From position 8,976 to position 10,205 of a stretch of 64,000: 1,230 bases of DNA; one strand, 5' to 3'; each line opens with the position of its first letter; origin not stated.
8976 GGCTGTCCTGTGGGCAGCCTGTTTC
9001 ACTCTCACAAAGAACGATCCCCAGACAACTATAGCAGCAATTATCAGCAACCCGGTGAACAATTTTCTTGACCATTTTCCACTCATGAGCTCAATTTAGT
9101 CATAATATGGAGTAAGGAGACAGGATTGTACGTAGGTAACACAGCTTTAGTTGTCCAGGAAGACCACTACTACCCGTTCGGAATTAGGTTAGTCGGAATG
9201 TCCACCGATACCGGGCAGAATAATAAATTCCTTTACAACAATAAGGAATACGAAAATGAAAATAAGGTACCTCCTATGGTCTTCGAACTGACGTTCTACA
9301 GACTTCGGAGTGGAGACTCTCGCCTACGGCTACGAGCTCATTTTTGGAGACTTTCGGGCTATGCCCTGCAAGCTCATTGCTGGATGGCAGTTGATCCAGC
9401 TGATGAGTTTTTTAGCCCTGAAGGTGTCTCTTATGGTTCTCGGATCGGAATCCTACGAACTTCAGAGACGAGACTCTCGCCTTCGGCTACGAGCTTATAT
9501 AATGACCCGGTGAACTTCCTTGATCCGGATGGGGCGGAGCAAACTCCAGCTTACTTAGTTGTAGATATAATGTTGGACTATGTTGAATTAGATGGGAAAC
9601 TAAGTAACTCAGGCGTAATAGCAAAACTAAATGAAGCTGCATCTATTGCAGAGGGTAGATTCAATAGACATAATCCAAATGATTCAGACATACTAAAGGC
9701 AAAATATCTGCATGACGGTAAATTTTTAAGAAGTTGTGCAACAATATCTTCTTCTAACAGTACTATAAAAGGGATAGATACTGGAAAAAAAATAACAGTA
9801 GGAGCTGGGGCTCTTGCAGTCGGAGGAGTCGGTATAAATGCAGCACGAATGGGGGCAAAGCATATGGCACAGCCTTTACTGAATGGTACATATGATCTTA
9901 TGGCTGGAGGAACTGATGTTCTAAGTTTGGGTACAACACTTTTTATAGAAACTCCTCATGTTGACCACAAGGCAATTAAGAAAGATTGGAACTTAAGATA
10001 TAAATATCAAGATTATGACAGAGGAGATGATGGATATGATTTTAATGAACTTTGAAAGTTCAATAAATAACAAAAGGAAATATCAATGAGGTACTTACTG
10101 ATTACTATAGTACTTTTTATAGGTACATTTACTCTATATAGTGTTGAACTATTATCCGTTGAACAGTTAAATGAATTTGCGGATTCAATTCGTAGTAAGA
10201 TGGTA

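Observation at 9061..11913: Stand-alone RHS-type toxin tip cassette with its own SD/TTG start, a glycine-zipper tip and two coupled secreted helical-repeat genes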

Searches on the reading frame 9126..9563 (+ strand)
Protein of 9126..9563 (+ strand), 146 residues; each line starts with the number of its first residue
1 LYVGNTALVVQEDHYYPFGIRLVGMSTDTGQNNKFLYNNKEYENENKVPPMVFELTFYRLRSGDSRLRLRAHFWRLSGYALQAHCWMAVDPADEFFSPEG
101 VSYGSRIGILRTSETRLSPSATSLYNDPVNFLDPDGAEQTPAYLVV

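Call 15: find_related_loci(query=A1, collection=genome_contigs, flank=10000)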
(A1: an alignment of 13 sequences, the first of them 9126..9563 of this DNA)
Query A1 (146 aa) in genome_contigs; peptide patterns used: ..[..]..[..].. (x = any residue, [..] = any of these).
192 stretches matched a pattern; 36 encode a relative of the query (tblastn E <= 1e-3); 34 distinct loci.
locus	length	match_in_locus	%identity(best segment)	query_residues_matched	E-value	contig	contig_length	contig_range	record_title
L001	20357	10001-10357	58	1-139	9e-46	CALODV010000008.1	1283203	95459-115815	MAG: Candidatus Cloacimonadales bacterium isolate LOGT_bin.0140 genome assembly, contig: contig_17841, whole genome shot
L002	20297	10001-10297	42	1-142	4e-25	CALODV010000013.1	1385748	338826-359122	MAG: Candidatus Cloacimonadales bacterium isolate LOGT_bin.0140 genome assembly, contig: contig_22559, whole genome shot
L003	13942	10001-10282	33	5-141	2e-16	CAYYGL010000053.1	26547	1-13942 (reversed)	MAG TPA_asm: uncultured Calditrichaceae bacterium isolate SRP163575_co1_571 genome assembly, contig: NODE_3657_length_26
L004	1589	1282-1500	46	6-98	1e-15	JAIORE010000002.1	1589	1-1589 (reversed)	MAG: Candidatus Cloacimonadota bacterium isolate SMBSF10 20072_Bin_3_contigs_1_c_000000007794, whole genome shotgun sequ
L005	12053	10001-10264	34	9-139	3e-15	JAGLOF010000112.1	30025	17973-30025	MAG: bacterium isolate RS_7_18 ROV157_7.bin.18.fa_112, whole genome shotgun sequence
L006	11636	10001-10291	34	2-139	1e-14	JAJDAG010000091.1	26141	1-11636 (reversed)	MAG: candidate division KSB1 bacterium isolate OFTM72 OFTM72_90, whole genome shotgun sequence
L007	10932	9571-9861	29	9-136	4e-10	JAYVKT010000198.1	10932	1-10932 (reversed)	MAG: Chitinophagaceae bacterium isolate GL53_Up_metabinner_21 GL53_Up_metabinner_21_197, whole genome shotgun sequence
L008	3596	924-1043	55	7-45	1e-8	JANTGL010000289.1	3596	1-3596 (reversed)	MAG: Bacteroidales bacterium isolate bin10061 c_000000031413, whole genome shotgun sequence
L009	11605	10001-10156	44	5-58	1e-8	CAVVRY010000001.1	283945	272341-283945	MAG: uncultured Bacteroidales bacterium isolate MFD03804.bin.1.166 genome assembly, contig: contig_14326, whole genome s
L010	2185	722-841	53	7-45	2e-8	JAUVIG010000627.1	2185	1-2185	MAG: Chlorobiota bacterium isolate CSMAG_422 CSMAG_422_k127_561087_length_2185_cov_17.0000, whole genome shotgun sequenc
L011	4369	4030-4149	53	7-45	4e-8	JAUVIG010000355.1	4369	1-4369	MAG: Chlorobiota bacterium isolate CSMAG_422 CSMAG_422_k127_5992254_length_4369_cov_19.0120, whole genome shotgun sequen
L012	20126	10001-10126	50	6-46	1e-7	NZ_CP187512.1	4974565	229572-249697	Algoriphagus yeomjeoni strain DEN5 chromosome, complete genome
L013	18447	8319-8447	52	6-45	2e-7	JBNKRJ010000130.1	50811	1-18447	MAG: Bacteroidales bacterium isolate B1B2.bin.6.orig k141_925235, whole genome shotgun sequence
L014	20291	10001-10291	28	9-142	2e-7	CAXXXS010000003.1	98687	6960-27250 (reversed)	MAG: Bacteroidales bacterium isolate cfd47556-b600-40b4-9185-b1262979a081 genome assembly, contig: contig_3, whole genom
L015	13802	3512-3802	29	9-138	6e-8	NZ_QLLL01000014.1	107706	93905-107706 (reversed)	Chitinophaga skermanii strain DSM 23857 LX64DRAFT_scaffold00014.14, whole genome shotgun sequence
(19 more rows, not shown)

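Call 22: search_protein_families(library=pfam, proteins=[L001:347-1687:+, L001:1629-2900:+, L001:2902-5460:+, L001:5448-6218:+, L001:6390-7265:+, L001:7262-7768:+, L001:7765-8265:+, L001:10873-11796:+, L002:6634-7977:+, L002:7970-9421:+], max_evalue=0.01)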
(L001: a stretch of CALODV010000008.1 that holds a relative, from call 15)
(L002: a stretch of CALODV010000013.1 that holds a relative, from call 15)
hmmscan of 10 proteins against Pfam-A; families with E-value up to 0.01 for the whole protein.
L001:347-1687:+ (446 aa): 7 families
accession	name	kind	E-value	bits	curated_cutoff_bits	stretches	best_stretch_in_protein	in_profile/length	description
PF00534.26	Glycos_transf_1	-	3.3e-36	124.9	26.4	1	268-416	16-168/172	Glycosyl transferases group 1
PF13692.12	Glyco_trans_1_4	-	4e-28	98.9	27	1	268-406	2-142/142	Glycosyl transferases group 1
PF13439.12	Glyco_transf_4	-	8.4e-19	68.7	28.5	1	143-250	53-165/170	Glycosyltransferase Family 4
PF08323.17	Glyco_transf_5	-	8.3e-18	65.4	22.7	1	2-237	1-228/239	Starch synthase catalytic domain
PF20706.3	GT4-conflict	-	2.2e-14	53.7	26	1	152-386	71-324/385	Family 4 Glycosyltransferase in conflict systems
PF13579.12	Glyco_trans_4_4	-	5.7e-10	40.2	29.7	1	150-249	59-157/158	Glycosyl transferase 4-like domain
PF13524.12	Glyco_trans_1_2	-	9.6e-05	22.8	25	1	297-431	13-140/144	Glycosyl transferase-like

L001:1629-2900:+ (423 aa): 2 families
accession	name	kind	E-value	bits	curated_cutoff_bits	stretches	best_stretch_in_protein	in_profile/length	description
PF03065.20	Glyco_hydro_57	-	2.6e-76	257.2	21.2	1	25-314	1-286/291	Glycosyl hydrolase family 57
PF01522.26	Polysacc_deac_1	-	0.0095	16.3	23.1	0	88-184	35-123/124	Polysaccharide deacetylase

L001:2902-5460:+ (852 aa): 2 families
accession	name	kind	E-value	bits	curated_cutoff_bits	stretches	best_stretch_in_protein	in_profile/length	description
PF11897.13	DUF3417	-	7e-33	113.8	25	1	16-128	2-109/109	Protein of unknown function (DUF3417)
PF00343.26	Phosphorylase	-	4.5e-30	105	27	2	277-627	218-580/713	Carbohydrate phosphorylase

L001:5448-6218:+ (256 aa): 1 family
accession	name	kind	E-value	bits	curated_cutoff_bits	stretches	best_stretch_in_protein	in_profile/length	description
PF03932.20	CutC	-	2.3e-63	213.8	23.3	1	8-207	1-200/202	CutC family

L001:6390-7265:+ (291 aa): 0 families

L001:7262-7768:+ (168 aa): 0 families

L001:7765-8265:+ (166 aa): 0 families

L001:10873-11796:+ (307 aa): 0 families

L002:6634-7977:+ (447 aa): 2 families
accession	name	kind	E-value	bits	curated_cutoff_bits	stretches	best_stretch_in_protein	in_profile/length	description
PF02347.22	GDC-P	-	1.5e-135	452.8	26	1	3-439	3-427/429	Glycine cleavage system P-protein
PF20858.2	Pgp3_N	-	0.0075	16.8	27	0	348-380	27-59/68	Immunodominant antigen Pgp3, N-terminal domain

L002:7970-9421:+ (483 aa): 3 families
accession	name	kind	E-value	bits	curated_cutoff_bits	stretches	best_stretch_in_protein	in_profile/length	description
PF21478.3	GcvP2_C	-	6.3e-29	100.8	27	1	350-451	2-104/122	Glycine dehydrogenase, C-terminal domain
PF02347.22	GDC-P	-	4.3e-17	62.5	26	1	18-441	18-428/429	Glycine cleavage system P-protein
PF00266.25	Aminotran_5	-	4e-08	33.1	21.5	1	159-302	89-230/371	Aminotransferase class-V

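Call 44: search_protein_families(library=ncbifam, proteins=[L001:10873-11796:+], max_evalue=0.1)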
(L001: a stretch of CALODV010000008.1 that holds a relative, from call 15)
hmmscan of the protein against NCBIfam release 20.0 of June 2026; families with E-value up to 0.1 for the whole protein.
L001:10873-11796:+ (307 aa): 0 families

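Call 68: search_protein_families(library=pfam, proteins=[L001:11998-14424:-, L001:14415-15056:-, L002:11566-12972:-, L002:13350-14567:+, L002:10879-11208:+, L001:8736-9377:+, L002:11275-11502:-], max_evalue=0.01)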
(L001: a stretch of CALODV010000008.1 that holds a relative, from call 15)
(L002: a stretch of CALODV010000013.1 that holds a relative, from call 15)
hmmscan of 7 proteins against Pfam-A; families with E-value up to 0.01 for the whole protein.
L001:11998-14424:- (808 aa): 4 families
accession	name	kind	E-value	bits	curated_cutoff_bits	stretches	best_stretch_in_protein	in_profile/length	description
PF19864.5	Radical_SAM_N2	-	4.2e-55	185.8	29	1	56-204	1-151/151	Radical SAM proteins, N-terminal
PF10105.14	DUF2344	-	1.3e-39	136.4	23.8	1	605-777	2-167/176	Uncharacterized protein conserved in bacteria (DUF2344)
PF04055.27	Radical_SAM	-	1.1e-19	71.6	29.5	1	245-407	2-164/166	Radical SAM superfamily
PF02310.24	B12-binding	-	0.0008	19.7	32.1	1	96-176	43-120/121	B12 binding domain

L001:14415-15056:- (213 aa): 3 families
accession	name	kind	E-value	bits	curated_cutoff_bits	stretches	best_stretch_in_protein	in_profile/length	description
PF13413.12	HTH_25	-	2.9e-17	62.7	24.6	1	8-66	2-60/62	Helix-turn-helix domain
PF12844.13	HTH_19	-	8.8e-09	35.6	30.2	1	5-70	1-60/64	Helix-turn-helix domain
PF01381.28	HTH_3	-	0.0038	17.7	23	0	8-38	1-31/55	Helix-turn-helix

L002:11566-12972:- (468 aa): 0 families

L002:13350-14567:+ (405 aa): 1 family
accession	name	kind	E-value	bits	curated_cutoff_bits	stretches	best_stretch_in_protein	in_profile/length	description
PF02119.21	FlgI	-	4.1e-120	401.2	25.3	1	67-404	2-343/343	Flagellar P-ring protein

L002:10879-11208:+ (109 aa): 0 families

L001:8736-9377:+ (213 aa): 0 families

L002:11275-11502:- (75 aa): 0 families

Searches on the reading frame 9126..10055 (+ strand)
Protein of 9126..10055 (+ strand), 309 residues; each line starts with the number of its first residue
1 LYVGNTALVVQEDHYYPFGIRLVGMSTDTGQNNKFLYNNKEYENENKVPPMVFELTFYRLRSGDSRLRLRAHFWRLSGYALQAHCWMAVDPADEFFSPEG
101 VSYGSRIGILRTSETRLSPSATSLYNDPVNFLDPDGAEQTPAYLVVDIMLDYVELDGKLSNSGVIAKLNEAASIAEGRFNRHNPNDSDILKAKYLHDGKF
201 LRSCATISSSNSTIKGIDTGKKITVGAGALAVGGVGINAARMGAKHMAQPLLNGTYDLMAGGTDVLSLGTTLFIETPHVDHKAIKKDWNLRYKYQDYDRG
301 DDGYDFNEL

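Call 3: search_protein_families(library=pfam, proteins=[window:9126-10055:+], max_evalue=1)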
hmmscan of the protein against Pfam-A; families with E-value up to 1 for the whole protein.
window:9126-10055:+ (309 aa): 1 family
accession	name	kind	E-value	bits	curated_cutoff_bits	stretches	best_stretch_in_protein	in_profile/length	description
PF15033.11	Kinocilin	-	0.1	12.6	27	1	223-258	31-66/123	Kinocilin protein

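Call 8: find_homologous_proteins(query=window:9126-10055:+, max_evalue=0.001)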
Query window:9126-10055:+ (309 aa): 12 proteins with E <= 0.001 among 2744 candidates.
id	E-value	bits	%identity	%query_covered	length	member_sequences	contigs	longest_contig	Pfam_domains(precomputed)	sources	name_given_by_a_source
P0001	5.0e-191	652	100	92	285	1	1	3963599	-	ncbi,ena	-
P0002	4.2e-38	149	47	53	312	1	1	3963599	-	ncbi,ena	-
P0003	2.2e-37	147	59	45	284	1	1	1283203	-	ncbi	-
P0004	1.1e-33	135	57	40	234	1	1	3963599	-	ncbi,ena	-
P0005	2.0e-26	111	51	40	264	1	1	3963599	-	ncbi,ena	-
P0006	1.8e-25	108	50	40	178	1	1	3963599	-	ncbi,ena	-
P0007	1.0e-23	102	37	70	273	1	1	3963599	-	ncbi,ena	-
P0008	9.2e-22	96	48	39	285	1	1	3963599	-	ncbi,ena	-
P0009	3.0e-17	81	31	88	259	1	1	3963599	-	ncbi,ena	-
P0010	2.4e-16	78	42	46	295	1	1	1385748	-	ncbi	-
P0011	2.5e-16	78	33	78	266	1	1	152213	-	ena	-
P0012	5.3e-16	77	45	45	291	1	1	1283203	-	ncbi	-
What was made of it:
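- On Orphan rhs-CT/immunity module (polymorphic toxin cassette): No long protein with this core end was found in the 5.8-billion-protein search (call 8).
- No long protein carries this core end (call 8). A canonical paralog such as P0009 scored E 3e-17, so a close full-length partner should have been detected (call 8).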

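Call 10: find_encoding_contigs(protein=P0001, flank=10000, max_places=3)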
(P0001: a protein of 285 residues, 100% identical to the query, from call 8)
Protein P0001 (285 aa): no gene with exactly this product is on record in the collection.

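Call 13: find_encoding_contigs(protein=P0002, flank=10000, max_places=3)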
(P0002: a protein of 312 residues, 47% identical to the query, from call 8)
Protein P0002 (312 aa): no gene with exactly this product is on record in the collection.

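Call 41: search_protein_families(library=pfam, proteins=[P0002, P0003, P0004, P0005, P0007, P0008, P0009, P0010, P0011, P0012], max_evalue=0.05)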
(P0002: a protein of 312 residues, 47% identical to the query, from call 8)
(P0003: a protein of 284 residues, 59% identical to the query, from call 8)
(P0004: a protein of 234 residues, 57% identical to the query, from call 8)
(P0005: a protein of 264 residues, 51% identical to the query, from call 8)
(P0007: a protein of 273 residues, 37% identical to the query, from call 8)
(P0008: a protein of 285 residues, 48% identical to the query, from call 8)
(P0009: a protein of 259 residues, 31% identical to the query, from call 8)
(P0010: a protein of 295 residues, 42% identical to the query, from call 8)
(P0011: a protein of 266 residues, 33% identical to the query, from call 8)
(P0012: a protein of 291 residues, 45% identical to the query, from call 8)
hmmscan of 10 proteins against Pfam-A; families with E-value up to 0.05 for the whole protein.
P0002 (312 aa): 0 families

P0003 (284 aa): 0 families

P0004 (234 aa): 0 families

P0005 (264 aa): 1 family
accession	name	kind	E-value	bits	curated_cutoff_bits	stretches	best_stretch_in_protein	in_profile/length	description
PF19762.4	DUF6249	-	0.048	14.1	33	0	113-166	45-94/104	Domain of unknown function (DUF6249)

P0007 (273 aa): 2 families
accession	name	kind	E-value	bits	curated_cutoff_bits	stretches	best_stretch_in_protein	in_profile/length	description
PF07671.16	DUF1601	-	0.039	14.2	25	0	116-131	22-37/37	Protein of unknown function (DUF1601)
PF08513.17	LisH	-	0.049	14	21.6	0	127-144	7-24/27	LisH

P0008 (285 aa): 1 family
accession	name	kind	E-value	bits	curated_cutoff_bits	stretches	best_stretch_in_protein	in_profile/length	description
PF05257.22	CHAP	-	0.00016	22.6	26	1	175-231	28-78/81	CHAP domain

P0009 (259 aa): 0 families

P0010 (295 aa): 0 families

P0011 (266 aa): 0 families

P0012 (291 aa): 0 families
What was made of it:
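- One tip shows weak CHAP similarity (P0008, call 41).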

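Call 44: search_protein_families(library=ncbifam, proteins=[window:9126-10055:+, P0011, P0008, P0002], max_evalue=0.1)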
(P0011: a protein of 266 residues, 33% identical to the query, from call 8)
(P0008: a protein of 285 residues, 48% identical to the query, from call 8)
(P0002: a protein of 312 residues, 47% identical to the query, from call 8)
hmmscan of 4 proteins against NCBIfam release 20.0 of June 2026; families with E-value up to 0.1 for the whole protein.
window:9126-10055:+ (309 aa): 0 families

P0011 (266 aa): 1 family
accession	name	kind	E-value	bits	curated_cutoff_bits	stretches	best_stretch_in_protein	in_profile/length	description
TIGR03696.1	Rhs_assc_core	domain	4.7e-19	68.7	32.5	1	15-93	1-75/76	RHS repeat-associated core domain-containing protein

P0008 (285 aa): 2 families
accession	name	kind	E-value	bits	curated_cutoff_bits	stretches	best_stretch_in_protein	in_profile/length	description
TIGR03696.1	Rhs_assc_core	domain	9.8e-15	54.8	32.5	1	52-95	30-75/76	RHS repeat-associated core domain-containing protein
NF046104.1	PptglHdxlasePcsB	equivalog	0.0046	16.2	450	1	176-228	317-367/400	peptidoglycan hydrolase PcsB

P0002 (312 aa): 1 family
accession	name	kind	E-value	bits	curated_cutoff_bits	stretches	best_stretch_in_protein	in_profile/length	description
TIGR03696.1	Rhs_assc_core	domain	1.2e-10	41.7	32.5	1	86-121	38-75/76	RHS repeat-associated core domain-containing protein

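Call 88: search_protein_families(library=padloc, proteins=[window:9126-10055:+], max_evalue=0.01)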
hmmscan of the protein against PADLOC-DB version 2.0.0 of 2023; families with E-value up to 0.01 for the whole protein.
window:9126-10055:+ (309 aa): 0 families

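Call 89: search_protein_families(library=phrogs, proteins=[window:9126-10055:+], max_evalue=0.01)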
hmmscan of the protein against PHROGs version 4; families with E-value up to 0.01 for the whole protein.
window:9126-10055:+ (309 aa): 0 families
